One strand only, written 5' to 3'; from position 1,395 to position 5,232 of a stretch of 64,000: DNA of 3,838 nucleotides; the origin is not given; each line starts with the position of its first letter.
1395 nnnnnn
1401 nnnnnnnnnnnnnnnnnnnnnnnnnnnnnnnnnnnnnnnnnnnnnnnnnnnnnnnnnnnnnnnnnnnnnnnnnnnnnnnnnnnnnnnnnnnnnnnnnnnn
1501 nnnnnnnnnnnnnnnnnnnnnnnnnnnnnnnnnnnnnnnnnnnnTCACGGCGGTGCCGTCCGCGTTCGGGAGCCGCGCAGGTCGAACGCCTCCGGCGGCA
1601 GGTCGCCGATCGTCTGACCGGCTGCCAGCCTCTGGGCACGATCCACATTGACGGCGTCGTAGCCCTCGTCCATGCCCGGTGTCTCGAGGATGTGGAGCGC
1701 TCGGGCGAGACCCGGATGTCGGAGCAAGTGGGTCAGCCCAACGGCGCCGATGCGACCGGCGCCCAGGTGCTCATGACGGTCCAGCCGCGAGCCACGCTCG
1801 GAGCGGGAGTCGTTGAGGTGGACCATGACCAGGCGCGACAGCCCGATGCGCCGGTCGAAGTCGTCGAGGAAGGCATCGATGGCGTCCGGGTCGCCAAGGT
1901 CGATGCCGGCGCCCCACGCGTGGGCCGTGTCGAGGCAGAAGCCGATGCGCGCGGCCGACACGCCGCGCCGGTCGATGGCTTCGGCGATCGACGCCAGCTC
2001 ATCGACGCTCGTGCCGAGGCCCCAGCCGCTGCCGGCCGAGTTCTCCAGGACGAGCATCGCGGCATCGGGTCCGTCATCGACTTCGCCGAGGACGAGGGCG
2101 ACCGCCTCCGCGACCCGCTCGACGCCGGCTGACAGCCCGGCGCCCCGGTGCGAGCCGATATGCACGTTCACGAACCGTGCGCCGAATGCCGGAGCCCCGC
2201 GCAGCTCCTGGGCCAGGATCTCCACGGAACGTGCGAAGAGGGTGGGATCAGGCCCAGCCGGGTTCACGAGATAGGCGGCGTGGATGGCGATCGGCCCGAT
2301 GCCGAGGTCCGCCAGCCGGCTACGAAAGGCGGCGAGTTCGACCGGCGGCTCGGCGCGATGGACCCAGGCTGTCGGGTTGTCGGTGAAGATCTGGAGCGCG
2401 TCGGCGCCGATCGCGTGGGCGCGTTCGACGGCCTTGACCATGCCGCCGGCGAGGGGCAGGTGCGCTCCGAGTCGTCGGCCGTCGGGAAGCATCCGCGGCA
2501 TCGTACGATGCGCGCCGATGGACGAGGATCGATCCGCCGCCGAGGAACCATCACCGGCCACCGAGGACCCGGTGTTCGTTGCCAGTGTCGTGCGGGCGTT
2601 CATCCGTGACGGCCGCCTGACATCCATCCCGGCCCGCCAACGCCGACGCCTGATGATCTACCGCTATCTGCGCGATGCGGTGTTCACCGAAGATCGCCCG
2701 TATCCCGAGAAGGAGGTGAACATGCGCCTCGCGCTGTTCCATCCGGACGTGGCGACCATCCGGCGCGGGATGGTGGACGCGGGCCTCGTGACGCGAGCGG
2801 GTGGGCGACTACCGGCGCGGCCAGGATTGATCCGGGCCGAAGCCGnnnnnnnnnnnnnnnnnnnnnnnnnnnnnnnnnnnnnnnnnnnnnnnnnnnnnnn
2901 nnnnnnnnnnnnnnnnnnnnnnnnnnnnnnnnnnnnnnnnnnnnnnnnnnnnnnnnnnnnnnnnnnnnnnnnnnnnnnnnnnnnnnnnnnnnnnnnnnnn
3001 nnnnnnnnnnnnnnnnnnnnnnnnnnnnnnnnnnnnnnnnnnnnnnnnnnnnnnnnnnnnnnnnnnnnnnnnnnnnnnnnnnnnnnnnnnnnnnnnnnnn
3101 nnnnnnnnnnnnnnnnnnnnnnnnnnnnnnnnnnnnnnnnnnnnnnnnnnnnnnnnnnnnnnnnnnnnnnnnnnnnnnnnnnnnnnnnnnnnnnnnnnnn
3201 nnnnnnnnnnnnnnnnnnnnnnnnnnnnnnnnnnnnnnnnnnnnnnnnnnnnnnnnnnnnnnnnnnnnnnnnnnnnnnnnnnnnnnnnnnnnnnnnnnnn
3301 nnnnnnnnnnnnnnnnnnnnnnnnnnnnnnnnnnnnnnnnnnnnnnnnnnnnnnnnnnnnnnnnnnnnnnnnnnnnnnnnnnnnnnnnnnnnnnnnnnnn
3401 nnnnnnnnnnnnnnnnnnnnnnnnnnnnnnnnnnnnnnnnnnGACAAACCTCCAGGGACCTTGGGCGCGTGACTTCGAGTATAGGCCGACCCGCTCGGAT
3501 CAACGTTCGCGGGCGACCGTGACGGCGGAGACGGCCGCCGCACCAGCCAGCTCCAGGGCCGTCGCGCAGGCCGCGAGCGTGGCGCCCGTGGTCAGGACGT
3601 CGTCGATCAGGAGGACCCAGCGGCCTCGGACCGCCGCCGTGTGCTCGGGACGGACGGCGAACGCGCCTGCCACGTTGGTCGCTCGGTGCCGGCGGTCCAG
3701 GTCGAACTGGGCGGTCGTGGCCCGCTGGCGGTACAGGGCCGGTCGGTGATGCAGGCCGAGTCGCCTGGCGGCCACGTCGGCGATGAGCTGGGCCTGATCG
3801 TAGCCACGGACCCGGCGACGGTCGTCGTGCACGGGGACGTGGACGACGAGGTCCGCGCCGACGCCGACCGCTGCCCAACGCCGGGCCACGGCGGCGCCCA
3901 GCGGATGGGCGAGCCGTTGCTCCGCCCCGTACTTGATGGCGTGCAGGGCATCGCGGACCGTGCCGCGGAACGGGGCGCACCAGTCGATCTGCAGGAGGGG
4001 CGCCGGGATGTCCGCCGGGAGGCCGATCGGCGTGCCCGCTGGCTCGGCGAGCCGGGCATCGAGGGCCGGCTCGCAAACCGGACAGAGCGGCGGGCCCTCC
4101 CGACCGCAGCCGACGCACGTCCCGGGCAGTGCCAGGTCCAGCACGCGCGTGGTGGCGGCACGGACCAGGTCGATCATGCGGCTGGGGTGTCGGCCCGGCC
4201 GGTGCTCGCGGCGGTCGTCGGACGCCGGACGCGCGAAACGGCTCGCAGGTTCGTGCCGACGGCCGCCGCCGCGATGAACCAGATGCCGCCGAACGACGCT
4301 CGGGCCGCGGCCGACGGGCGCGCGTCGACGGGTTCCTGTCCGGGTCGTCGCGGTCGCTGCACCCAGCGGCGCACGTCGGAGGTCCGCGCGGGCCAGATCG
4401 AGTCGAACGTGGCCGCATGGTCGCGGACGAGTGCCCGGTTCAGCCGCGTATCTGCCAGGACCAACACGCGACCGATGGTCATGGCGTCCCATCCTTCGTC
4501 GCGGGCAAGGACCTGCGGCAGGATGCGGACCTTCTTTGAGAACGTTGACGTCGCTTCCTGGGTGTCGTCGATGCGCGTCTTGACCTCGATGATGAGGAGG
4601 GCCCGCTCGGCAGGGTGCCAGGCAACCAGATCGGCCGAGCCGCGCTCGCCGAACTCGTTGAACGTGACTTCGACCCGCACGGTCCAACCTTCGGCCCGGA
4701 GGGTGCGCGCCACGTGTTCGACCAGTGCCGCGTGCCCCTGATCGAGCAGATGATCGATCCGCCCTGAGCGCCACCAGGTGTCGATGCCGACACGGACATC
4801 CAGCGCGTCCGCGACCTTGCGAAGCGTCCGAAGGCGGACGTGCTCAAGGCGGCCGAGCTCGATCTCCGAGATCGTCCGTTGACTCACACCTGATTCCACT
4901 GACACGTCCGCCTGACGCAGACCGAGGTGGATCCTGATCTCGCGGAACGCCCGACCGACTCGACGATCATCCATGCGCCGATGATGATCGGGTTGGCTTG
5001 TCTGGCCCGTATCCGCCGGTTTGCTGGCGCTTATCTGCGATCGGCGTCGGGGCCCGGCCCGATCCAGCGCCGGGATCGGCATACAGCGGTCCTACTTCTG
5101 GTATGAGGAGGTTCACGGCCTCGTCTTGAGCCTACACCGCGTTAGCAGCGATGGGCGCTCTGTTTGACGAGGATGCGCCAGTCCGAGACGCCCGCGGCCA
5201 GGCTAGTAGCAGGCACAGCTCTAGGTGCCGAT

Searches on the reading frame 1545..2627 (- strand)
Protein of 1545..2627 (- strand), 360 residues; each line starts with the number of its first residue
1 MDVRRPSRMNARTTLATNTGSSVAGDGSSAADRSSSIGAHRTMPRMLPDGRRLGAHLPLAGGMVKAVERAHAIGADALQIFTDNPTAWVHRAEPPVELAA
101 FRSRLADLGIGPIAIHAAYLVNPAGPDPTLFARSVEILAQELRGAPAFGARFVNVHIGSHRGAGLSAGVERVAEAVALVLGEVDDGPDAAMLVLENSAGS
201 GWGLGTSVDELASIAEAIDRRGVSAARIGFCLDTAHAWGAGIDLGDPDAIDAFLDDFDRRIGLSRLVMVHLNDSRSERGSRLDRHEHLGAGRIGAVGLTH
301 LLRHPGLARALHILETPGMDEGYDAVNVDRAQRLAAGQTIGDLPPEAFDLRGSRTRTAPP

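Call 55: search_protein_families(library=pfam, proteins=[window:1545-2627:-], max_evalue=0.0001)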
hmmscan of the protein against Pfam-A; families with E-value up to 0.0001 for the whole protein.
window:1545-2627:- (360 aa): 1 family
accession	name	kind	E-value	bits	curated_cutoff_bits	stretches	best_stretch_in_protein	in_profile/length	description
PF01261.30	AP_endonuc_2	-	3.7e-38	132.1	31.1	1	67-320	1-233/249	Xylose isomerase-like TIM barrel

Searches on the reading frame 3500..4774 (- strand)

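Call 61: search_protein_families(library=pfam, proteins=[window:3500-4774:-], max_evalue=0.01)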
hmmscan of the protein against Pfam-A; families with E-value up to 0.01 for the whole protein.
window:3500-4774:- (424 aa): 1 family
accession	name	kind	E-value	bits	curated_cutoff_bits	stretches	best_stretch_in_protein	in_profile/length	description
PF00156.33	Pribosyltran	-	5.9e-06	26.1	26.3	1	369-422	67-125/158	Phosphoribosyl transferase domain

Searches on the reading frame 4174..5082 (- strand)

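Call 61: search_protein_families(library=pfam, proteins=[window:4174-5082:-], max_evalue=0.01)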
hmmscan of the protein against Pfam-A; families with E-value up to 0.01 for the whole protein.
window:4174-5082:- (302 aa): 6 families
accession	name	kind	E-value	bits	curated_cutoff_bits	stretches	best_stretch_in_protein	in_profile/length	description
PF01381.28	HTH_3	-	4.2e-10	40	23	1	47-97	2-51/55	Helix-turn-helix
PF13560.12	HTH_31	-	7.9e-08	32.9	27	1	42-96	2-56/64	Helix-turn-helix domain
PF13443.12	HTH_26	-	5.2e-05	23.9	22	1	47-99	3-55/63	Cro/C1-type HTH DNA-binding domain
PF12844.13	HTH_19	-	6.1e-05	23.3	30.2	1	43-91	1-48/64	Helix-turn-helix domain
PF13744.12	HTH_37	-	0.00048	20.3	27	1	44-101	21-78/80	Helix-turn-helix domain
PF02021.23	UPF0102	-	0.0042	17.9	23.6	1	124-176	5-51/80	Uncharacterised protein family UPF0102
